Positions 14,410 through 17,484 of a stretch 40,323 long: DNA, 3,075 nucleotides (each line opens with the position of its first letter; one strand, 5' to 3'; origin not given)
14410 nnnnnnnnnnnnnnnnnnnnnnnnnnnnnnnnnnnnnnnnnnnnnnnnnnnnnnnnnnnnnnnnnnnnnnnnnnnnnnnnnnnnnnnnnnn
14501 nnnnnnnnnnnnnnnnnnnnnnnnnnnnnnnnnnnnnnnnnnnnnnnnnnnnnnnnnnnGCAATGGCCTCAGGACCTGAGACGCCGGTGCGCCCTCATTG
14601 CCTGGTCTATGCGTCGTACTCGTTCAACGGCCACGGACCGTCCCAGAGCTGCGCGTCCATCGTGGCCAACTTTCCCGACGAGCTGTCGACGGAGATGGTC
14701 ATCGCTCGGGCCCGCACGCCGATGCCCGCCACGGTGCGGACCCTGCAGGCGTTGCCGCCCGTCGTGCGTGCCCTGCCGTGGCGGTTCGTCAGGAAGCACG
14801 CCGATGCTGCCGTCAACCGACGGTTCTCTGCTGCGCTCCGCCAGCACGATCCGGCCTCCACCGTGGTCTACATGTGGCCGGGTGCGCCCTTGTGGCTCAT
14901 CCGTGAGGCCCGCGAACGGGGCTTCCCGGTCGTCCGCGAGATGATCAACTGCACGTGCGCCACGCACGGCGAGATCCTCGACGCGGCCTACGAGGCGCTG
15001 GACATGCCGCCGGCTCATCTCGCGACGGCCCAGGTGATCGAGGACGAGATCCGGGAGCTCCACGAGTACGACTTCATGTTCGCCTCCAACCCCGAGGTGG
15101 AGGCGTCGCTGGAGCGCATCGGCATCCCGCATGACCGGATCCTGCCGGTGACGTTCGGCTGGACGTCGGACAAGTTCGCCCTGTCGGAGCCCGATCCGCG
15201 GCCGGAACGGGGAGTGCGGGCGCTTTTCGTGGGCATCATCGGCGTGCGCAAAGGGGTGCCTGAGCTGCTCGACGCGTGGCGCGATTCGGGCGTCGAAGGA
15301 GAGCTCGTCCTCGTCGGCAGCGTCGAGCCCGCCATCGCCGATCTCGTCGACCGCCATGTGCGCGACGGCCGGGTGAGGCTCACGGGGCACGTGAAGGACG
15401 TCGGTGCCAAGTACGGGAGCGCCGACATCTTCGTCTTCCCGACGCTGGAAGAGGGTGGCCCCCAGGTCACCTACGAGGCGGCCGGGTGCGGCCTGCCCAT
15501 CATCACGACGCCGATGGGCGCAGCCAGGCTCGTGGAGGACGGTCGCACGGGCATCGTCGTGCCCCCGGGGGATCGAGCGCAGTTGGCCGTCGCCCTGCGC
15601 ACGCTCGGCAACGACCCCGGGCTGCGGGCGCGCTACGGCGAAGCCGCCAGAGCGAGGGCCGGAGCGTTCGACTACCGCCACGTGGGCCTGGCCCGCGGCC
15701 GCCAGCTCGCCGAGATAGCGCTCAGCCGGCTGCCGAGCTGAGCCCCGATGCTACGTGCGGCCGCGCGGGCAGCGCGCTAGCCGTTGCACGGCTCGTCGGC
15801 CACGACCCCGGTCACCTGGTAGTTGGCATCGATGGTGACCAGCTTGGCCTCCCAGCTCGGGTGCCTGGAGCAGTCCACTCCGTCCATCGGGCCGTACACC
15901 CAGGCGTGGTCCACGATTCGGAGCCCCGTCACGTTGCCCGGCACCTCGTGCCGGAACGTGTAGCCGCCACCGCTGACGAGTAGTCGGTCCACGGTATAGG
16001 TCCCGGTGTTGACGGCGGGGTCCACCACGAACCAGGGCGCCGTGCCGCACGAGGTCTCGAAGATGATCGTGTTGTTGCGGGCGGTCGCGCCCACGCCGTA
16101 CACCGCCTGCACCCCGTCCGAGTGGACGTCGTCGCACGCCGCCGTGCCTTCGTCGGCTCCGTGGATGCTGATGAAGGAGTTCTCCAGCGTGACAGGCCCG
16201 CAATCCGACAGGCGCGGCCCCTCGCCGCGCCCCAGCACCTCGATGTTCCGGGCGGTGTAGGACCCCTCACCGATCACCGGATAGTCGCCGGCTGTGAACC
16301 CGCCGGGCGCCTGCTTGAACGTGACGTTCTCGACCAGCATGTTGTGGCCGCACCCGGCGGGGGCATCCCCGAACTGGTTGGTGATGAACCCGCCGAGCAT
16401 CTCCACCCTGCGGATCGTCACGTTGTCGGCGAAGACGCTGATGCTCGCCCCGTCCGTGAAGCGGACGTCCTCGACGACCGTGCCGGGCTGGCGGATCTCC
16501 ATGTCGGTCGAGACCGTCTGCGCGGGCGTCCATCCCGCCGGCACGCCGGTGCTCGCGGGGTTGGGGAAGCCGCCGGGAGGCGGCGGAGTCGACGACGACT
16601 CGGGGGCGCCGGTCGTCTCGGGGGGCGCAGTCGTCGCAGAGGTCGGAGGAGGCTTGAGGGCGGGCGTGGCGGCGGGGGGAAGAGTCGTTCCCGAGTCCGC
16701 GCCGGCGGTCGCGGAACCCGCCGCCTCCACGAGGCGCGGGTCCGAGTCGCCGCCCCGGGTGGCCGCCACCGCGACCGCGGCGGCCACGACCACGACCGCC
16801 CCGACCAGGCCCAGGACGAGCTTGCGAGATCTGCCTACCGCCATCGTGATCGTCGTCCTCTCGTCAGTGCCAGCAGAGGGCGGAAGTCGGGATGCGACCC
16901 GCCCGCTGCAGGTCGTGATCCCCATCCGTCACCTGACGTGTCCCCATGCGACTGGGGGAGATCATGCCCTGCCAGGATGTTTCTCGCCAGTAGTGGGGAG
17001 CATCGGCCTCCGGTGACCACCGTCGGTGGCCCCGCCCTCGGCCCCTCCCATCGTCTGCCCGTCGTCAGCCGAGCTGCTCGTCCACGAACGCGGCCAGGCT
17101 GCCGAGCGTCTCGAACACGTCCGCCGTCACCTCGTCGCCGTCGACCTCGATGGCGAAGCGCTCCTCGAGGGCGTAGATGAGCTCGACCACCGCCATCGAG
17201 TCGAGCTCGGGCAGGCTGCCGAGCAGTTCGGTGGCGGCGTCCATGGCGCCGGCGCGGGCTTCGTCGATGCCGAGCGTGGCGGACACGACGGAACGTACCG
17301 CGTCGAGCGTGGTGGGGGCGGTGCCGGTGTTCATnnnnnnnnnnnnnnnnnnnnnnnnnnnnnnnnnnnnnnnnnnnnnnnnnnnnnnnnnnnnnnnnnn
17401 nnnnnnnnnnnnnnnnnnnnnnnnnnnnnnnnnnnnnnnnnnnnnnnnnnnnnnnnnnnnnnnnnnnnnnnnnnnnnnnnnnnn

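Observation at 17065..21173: Stand-alone carrier protein + fold-III PLP decarboxylase + adenylating ligase + GNAT cassette inside an actinobacterial polysaccharide locus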

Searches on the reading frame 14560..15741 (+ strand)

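Call 7: search_protein_families(library=pfam, proteins=[window:14560-15741:+], max_evalue=0.001)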
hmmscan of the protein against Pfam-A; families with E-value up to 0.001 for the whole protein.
window:14560-15741:+ (393 aa): 3 families
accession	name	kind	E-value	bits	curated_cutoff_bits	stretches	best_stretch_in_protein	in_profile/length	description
PF13692.12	Glyco_trans_1_4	-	7.3e-26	91.6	27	1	221-351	4-141/142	Glycosyl transferases group 1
PF00534.26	Glycos_transf_1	-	3.3e-20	72.8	26.4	1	213-365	10-171/172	Glycosyl transferases group 1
PF13524.12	Glyco_trans_1_2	-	6.1e-07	29.9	25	1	236-373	5-136/144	Glycosyl transferase-like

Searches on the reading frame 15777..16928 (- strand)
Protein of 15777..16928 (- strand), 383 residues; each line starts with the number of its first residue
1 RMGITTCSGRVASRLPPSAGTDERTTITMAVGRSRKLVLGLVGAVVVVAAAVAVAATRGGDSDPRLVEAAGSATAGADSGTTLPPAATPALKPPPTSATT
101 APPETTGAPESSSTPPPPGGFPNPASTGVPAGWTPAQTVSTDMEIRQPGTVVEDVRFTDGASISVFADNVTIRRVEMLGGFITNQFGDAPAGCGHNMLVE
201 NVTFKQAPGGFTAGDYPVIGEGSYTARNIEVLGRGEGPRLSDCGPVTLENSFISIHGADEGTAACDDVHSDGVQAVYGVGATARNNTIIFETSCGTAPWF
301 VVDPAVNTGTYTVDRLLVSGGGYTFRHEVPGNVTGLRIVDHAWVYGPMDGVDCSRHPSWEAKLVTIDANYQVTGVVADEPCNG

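Call 8: search_protein_families(library=pfam, proteins=[window:15777-16928:-], max_evalue=0.001)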
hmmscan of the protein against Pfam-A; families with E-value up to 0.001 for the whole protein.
window:15777-16928:- (383 aa): 0 families

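Call 24: search_protein_families(library=ncbifam, proteins=[window:15777-16925:-], max_evalue=5)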
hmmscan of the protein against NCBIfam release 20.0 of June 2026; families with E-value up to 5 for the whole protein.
window:15777-16925:- (382 aa): 2 families
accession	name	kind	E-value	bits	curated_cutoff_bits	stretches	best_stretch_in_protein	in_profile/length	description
NF033761.1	gliding_GltJ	equivalog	0.0013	17.9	450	1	19-138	354-470/671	adventurous gliding motility protein GltJ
NF046087.1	T3SS_scaff_SemD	subfamily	0.48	9.9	160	1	77-155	101-166/395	SemD/SinC family type III secretion system effector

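Call 25: search_protein_families(library=pfam, proteins=[window:15777-16925:-], max_evalue=5)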
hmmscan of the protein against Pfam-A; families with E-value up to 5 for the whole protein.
window:15777-16925:- (382 aa): 1 family
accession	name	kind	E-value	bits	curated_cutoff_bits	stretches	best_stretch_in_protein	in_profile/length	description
PF21827.1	New_glue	-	0.037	14.2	31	1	45-112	9-66/94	New glue protein family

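Call 71: find_homologous_proteins(query=window:15777-16925:-, max_evalue=0.00001)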
Query window:15777-16925:- (382 aa): 118 proteins with E <= 0.00001 among 8000 candidates.
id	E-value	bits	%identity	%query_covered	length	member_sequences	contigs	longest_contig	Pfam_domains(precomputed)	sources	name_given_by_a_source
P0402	1.9e-225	766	97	93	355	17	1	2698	-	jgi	jgi:hypothetical protein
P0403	3.9e-176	604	78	92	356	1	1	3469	-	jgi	jgi:hypothetical protein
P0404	5.1e-176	603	80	85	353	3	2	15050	-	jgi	jgi:hypothetical protein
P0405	7.9e-174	596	77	92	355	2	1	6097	-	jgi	jgi:hypothetical protein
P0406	3.3e-172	591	75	93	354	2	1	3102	-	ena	-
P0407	5.9e-172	590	76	92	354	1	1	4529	-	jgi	jgi:hypothetical protein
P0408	5.9e-172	590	76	92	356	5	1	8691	-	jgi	jgi:hypothetical protein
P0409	1.9e-171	588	73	92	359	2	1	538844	-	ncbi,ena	-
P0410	1.3e-170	586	75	93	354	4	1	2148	-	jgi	-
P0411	5.0e-170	584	74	93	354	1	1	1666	-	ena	-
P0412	1.4e-169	582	73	95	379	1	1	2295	-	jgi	jgi:hypothetical protein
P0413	3.8e-169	581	72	95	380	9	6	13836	-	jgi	jgi:hypothetical protein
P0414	4.2e-168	577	74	92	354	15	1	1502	-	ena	-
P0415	5.0e-167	574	77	84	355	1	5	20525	-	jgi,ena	-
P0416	6.6e-164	563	77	85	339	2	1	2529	-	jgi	jgi:hypothetical protein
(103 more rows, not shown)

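Call 79: predict_structure(alignment_id=A4)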
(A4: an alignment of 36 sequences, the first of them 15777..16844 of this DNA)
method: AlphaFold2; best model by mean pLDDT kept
length: 355 residues; sequences in the alignment: 36
mean_pLDDT: 81.8   pTM: 0.75
mean pLDDT of the five models: 81.8, 81.6, 81.5, 80.2, 78.9
residues with pLDDT >= 90: 227; 70-90: 33; 50-70: 24; < 50: 71
segments of 3 or more residues with pLDDT < 50: 1-3, 5-19, 21-63, 81-84
pLDDT, mean of each block of 10 residues (from residue 1): 45 48 44 37 36 40 50 52 53 93 97 98 98 96 98 93 92 94 78 96 96 96 95 87 94 98 93 96 97 93 97 94 93 97 97 83
secondary structure, 60 per line:
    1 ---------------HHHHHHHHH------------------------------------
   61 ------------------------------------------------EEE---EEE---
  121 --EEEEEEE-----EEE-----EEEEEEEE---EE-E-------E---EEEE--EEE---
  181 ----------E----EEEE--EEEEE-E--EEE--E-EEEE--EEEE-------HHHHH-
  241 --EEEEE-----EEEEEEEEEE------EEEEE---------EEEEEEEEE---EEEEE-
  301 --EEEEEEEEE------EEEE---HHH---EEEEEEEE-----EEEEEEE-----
elements in order: H16-24 E109-111 E115-117 E123-129 E135-137 E143-150 E169-172 E175-177 E196-199 E202-206 E211-213 E218-221 E224-227 H235-239 E243-247 E253-262 E269-273 E283-291 E295-299 E303-311 E318-321 E331-338 E344-350

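Call 81: fold_search(model_id=the predicted structure, library=pdb)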
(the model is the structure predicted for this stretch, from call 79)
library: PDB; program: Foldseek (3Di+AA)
matches with E <= 10: 289; with E <= 0.001: 0
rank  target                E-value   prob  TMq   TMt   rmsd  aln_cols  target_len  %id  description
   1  9k4a_A                3.7e-02  0.77  0.26  0.16  11.6       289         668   12  Cryo-EM structure of depolymerase S2-4 from Klebsiella phage K64-1 (released 2026-03-25)
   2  7w1c_E                6.6e-02  0.93  0.30  0.18   9.7       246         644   12  Crystal structure of Klebsiella pneumoniae K1 capsule-specific polysaccharide lyase in a P1 crystal form (released 2022-05-18)
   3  7osf_A                6.9e-02  0.77  0.28  0.26   9.0       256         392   12  ABC Transporter complex NosDFYL, R-domain 1 (released 2022-06-22)
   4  7xzd_B                6.9e-02  0.54  0.28  0.23  11.4       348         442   10  Mutant (F179A) of the N-terminal domain of fucoidan lyase FdlA (released 2022-09-28)
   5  3b8y_B                6.9e-02  0.38  0.19  0.23  15.8       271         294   11  Crystal Structure of Pectate Lyase PelI from Erwinia chrysanthemi in complex with tetragalacturonic acid (released 2008-04-29)
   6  6f7k_A                8.0e-02  0.51  0.25  0.18  11.4       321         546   12  Crystal structure of Dettilon tailspike protein (gp208) (released 2018-12-19)
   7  7w1c_C                8.4e-02  0.85  0.28  0.17  11.0       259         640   12  Crystal structure of Klebsiella pneumoniae K1 capsule-specific polysaccharide lyase in a P1 crystal form (released 2022-05-18)
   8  3wwg_B                8.9e-02  0.54  0.28  0.20  14.8       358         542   11  Crystal structure of the N-glycan-deficient variant N448A of isopullulanase complexed with isopanose (released 2014-11-12)
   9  7o0y_A                8.9e-02  0.21  0.19  0.18  11.3       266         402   12  ABC transporter NosDFY, nucleotide-free in GDN (released 2022-04-13)
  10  8bke_AAA              9.3e-02  0.38  0.26  0.22  12.7       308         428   11  Crystal structure of the Klebsiella phage KP34p57 capsular depolymerase (released 2023-08-30)
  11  7w1c_B                1.4e-01  0.44  0.27  0.17  11.3       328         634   10  Crystal structure of Klebsiella pneumoniae K1 capsule-specific polysaccharide lyase in a P1 crystal form (released 2022-05-18)
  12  3b4n_A                1.4e-01  0.51  0.26  0.29  13.2       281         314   14  Crystal Structure Analysis of Pectate Lyase PelI from Erwinia chrysanthemi (released 2008-04-29)
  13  3t9g_B                1.4e-01  0.44  0.22  0.36  11.3       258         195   10  The crystal structure of family 3 pectate lyase from Caldicellulosiruptor bescii (released 2012-05-09)
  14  2bsp                  1.5e-01  0.09  0.14  0.13  16.5       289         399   11  BACILLUS SUBTILIS PECTATE LYASE R279K MUTANT (released 1998-08-12)
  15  7w1c_A                1.7e-01  0.75  0.32  0.20   9.2       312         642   10  Crystal structure of Klebsiella pneumoniae K1 capsule-specific polysaccharide lyase in a P1 crystal form (released 2022-05-18)
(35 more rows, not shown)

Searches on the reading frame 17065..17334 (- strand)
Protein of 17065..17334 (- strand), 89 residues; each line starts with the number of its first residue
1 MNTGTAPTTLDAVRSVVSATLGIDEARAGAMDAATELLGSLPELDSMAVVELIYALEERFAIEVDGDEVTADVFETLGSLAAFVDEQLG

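Call 4: search_protein_families(library=ncbifam, proteins=[window:17065-17334:-], max_evalue=0.01)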
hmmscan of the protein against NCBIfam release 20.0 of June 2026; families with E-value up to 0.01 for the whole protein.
window:17065-17334:- (89 aa): 15 families
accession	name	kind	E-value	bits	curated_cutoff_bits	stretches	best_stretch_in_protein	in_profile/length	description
TIGR00517.1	acyl_carrier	equivalog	1e-08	34.9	70.45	1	9-87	4-76/77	acyl carrier protein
NF058660.1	cispen_ACP_AmcB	equivalog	1.4e-08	34.8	80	1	13-86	6-77/80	cispentacin biosynthesis acyl carrier protein AmcB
NF002150.0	PRK00982.1-4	subfamily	1.3e-07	31.8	66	1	11-87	8-78/80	acyl carrier protein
NF002148.0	PRK00982.1-2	subfamily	1.9e-07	30.8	71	1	9-83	5-73/79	acyl carrier protein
NF005798.0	PRK07639.1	equivalog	4.3e-07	30.3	100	1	44-87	38-81/91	petrobactin biosynthesis protein AsbD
NF002151.0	PRK00982.1-5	equivalog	9e-07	28.9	92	1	10-87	5-76/78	acyl carrier protein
NF006617.0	PRK09184.1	subfamily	2.9e-06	27.2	70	1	15-86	20-92/96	phosphopantetheine-binding protein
NF002149.0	PRK00982.1-3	equivalog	6.1e-06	26.1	106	1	12-68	7-59/78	acyl carrier protein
NF005480.0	PRK07081.1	equivalog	2.4e-05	24.2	72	1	44-85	33-74/83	acyl carrier protein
NF003464.0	PRK05087.1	equivalog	4.2e-05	23.5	68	1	44-85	34-75/78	D-alanine--poly(phosphoribitol) ligase subunit DltC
NF052616.1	ACP_for_OlsHI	equivalog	0.0007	19.9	130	1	44-86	37-79/83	ornithine lipid biosynthesis acyl carrier protein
NF006031.0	PRK08172.1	equivalog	0.0015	19.1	76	1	12-70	8-62/82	acyl carrier protein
TIGR04069.1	ocin_ACP_rel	hypoth_equivalog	0.0031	17.9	70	1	22-81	15-74/77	peptide maturation system acyl carrier-related protein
TIGR01688.1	dltC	equivalog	0.0037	17.3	52.35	1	44-78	31-65/73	D-alanine--poly(phosphoribitol) ligase subunit 2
NF002147.0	PRK00982.1-1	equivalog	0.0049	16.7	84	1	43-85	38-78/83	acyl carrier protein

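Call 5: search_protein_families(library=pfam, proteins=[window:17065-17334:-], max_evalue=0.01)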
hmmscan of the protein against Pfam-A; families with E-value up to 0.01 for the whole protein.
window:17065-17334:- (89 aa): 1 family
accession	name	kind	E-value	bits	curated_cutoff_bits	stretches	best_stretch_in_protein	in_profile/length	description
PF00550.31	PP-binding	-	3.3e-06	27.7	20.8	1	12-84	2-67/67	Phosphopantetheine attachment site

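Call 60: search_solved_structures(query=window:17065-17334:-, max_evalue=0.01)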
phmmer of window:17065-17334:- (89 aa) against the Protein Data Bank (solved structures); distinct sequences matched with E-value up to 0.01: 25.
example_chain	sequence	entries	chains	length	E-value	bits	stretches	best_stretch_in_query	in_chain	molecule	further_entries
2lki_A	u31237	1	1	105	1.6e-18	70.1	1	10-88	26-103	Putative uncharacterized protein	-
6lvt_A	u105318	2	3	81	8e-05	26.6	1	11-89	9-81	Acyl carrier protein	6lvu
2ehs_A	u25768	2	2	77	0.00015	25.8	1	12-89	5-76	Acyl carrier protein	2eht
8jfh_E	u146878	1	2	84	0.00018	25.5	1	10-86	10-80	Acyl carrier protein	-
4zjb_G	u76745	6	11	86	0.00018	25.4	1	10-86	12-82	Acyl carrier protein | Acyl carrier protein,Acyl carrier protein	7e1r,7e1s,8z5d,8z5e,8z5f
8jfn_B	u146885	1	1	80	0.00021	25.3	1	11-86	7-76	Acyl carrier protein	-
5h9g_A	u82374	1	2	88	0.00022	25.2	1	10-86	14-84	Acyl carrier protein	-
8jfg_G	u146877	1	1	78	0.00025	25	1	12-86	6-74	Acyl carrier protein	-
8jfi_G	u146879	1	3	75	0.00029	24.8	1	13-86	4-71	Acyl carrier protein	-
2qnw_A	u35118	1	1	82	0.00055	23.9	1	9-70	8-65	Acyl carrier protein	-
5h9h_A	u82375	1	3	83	0.00074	23.5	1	10-86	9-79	Acyl carrier protein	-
2x2b_A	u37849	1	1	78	0.0008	23.4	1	8-86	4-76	ACYL CARRIER PROTEIN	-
2n57_A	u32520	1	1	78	0.00087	23.3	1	9-86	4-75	Acyl carrier protein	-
1hy8_A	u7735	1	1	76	0.0013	22.8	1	9-86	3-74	ACYL CARRIER PROTEIN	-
1f80_D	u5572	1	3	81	0.0014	22.7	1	6-86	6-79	ACYL CARRIER PROTEIN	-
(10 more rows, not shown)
